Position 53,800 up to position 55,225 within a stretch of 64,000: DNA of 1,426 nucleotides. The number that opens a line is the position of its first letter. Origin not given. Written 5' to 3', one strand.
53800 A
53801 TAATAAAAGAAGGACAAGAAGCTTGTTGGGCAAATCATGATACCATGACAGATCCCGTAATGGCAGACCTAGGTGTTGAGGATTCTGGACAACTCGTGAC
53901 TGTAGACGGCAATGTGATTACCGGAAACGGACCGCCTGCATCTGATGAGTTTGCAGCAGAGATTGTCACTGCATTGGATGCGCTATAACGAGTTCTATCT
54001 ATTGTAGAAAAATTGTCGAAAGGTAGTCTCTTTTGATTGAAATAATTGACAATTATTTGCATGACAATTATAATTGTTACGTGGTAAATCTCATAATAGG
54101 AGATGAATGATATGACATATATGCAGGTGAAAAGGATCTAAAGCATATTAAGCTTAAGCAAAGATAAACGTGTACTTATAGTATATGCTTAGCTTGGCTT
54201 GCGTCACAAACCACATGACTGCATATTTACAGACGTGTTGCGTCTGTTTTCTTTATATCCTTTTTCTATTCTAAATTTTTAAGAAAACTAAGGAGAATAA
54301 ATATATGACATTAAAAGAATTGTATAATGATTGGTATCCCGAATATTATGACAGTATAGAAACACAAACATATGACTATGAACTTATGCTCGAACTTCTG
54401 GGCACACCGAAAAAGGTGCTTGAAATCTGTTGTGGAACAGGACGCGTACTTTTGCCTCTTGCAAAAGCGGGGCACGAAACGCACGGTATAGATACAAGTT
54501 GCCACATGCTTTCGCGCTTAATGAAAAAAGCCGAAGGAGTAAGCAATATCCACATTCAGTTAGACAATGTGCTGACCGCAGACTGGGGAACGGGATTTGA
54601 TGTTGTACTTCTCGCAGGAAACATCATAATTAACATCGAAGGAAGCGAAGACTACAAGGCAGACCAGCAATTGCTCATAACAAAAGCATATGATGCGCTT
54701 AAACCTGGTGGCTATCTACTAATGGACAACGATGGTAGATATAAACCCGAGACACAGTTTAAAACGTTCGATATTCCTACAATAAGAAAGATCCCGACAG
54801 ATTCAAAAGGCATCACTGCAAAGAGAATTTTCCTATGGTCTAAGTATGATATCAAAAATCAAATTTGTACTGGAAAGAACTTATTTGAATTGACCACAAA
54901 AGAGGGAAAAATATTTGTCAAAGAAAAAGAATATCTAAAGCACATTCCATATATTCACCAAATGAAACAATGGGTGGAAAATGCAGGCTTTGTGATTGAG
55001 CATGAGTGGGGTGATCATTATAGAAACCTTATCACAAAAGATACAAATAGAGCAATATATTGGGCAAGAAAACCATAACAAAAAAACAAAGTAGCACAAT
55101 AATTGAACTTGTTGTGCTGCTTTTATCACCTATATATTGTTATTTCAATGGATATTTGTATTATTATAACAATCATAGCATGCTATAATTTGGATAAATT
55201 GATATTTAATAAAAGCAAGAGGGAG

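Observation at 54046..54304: Consensus promoter, 9-codon leader ORF and terminator in front of a SAM methyltransferase (erm-like attenuator logic)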

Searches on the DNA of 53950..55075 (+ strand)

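Call 4: search_rna_families(source=window, start=53950, end=54350, threshold=evalue, max_evalue=10, show_alignments=3)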
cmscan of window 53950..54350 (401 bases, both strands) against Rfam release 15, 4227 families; matches with E-value up to 10: 5.
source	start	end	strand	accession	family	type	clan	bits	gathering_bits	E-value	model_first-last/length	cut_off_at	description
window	54197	54312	-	RF00432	SNORA51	Gene; snRNA; snoRNA; HACA-box;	-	19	50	0.31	1-133/133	no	Small nucleolar RNA SNORA51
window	54222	54307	+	RF02544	mt-tmRNA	Gene;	CL00001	19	65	1.2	1-77/77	no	Mitochondrion-encoded tmRNA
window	54197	54314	-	RF01664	ceN101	Gene; snRNA; snoRNA; HACA-box;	-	17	70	1.4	1-128/128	no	Caenorhabditis snoRNA ceN101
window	54279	54297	+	RF00522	PreQ1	Cis-reg; riboswitch;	-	12.6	39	7.1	1-45/45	no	PreQ1 (pre queuosine) riboswitch aptamer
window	54109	54238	+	RF00319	SNORA23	Gene; snRNA; snoRNA; HACA-box;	-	11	45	9.8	1-184/184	no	Small nucleolar RNA SNORA23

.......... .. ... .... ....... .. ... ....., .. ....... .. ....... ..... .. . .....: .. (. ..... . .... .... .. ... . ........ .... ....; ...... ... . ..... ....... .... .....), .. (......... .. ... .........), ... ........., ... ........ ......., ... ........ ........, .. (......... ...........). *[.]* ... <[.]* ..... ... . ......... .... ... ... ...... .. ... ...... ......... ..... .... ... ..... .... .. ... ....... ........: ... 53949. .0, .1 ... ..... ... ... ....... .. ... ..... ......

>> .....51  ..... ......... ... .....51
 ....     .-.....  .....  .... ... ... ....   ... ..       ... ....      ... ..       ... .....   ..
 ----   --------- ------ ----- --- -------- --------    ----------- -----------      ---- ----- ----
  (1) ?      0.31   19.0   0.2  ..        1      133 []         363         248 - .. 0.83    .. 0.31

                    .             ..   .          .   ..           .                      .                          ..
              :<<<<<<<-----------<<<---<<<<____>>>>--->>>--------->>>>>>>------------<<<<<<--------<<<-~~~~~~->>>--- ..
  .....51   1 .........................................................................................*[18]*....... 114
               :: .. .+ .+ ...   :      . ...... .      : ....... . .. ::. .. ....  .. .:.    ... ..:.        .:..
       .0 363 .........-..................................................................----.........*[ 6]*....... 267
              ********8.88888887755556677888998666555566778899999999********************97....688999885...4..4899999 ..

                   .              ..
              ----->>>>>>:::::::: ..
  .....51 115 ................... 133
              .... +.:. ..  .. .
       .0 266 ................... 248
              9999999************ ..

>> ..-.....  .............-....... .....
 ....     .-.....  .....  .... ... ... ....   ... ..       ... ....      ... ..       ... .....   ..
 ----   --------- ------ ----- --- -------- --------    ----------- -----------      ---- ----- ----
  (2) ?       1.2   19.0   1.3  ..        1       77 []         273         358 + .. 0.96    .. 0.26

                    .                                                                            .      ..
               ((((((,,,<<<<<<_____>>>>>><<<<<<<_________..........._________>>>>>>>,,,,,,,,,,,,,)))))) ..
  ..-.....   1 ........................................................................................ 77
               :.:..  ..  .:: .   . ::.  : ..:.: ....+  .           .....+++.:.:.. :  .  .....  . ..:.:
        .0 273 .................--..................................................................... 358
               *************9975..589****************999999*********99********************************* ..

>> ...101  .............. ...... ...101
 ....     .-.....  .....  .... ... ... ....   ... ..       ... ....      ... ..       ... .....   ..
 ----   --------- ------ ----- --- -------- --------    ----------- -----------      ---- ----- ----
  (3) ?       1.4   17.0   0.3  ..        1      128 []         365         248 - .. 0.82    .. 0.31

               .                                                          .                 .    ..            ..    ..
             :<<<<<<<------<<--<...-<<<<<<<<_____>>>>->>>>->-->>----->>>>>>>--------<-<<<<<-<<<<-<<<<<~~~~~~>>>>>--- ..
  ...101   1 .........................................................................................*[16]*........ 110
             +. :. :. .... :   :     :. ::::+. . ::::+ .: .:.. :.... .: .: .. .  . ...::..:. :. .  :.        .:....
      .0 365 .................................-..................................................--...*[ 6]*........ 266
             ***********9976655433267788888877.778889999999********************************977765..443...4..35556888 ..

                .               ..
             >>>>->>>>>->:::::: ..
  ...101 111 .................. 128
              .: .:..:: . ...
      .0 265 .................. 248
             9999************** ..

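Call 43: search_rna_families(sources=[L003, L083, L097, L100, L085, L099, L009, L012, L015, L017, L023, L024, L026, L030, L031, L032, L035, L040, L045, L056], threshold=gathering)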
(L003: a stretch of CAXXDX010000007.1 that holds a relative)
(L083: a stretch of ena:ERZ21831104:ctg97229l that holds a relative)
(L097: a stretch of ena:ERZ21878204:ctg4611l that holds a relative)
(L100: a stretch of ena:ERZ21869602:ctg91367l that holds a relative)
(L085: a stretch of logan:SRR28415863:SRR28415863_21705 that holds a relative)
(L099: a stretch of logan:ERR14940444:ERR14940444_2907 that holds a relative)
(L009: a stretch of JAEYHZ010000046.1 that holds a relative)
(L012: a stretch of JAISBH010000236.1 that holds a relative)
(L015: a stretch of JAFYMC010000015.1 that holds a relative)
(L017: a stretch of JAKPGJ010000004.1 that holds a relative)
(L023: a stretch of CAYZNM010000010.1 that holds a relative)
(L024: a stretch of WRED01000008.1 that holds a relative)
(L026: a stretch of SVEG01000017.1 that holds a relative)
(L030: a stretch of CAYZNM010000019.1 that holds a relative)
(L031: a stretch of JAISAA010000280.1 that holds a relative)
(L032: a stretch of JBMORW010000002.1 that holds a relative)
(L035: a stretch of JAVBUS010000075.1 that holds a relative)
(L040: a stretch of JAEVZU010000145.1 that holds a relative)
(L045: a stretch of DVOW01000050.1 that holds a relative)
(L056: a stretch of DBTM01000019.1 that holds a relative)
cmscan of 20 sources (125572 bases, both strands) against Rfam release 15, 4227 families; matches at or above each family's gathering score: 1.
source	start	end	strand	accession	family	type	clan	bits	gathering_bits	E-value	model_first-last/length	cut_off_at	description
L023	4609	4878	+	RF00230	T-box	Cis-reg; leader;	-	124.6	93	6.8e-27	1-219/219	no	T-box leader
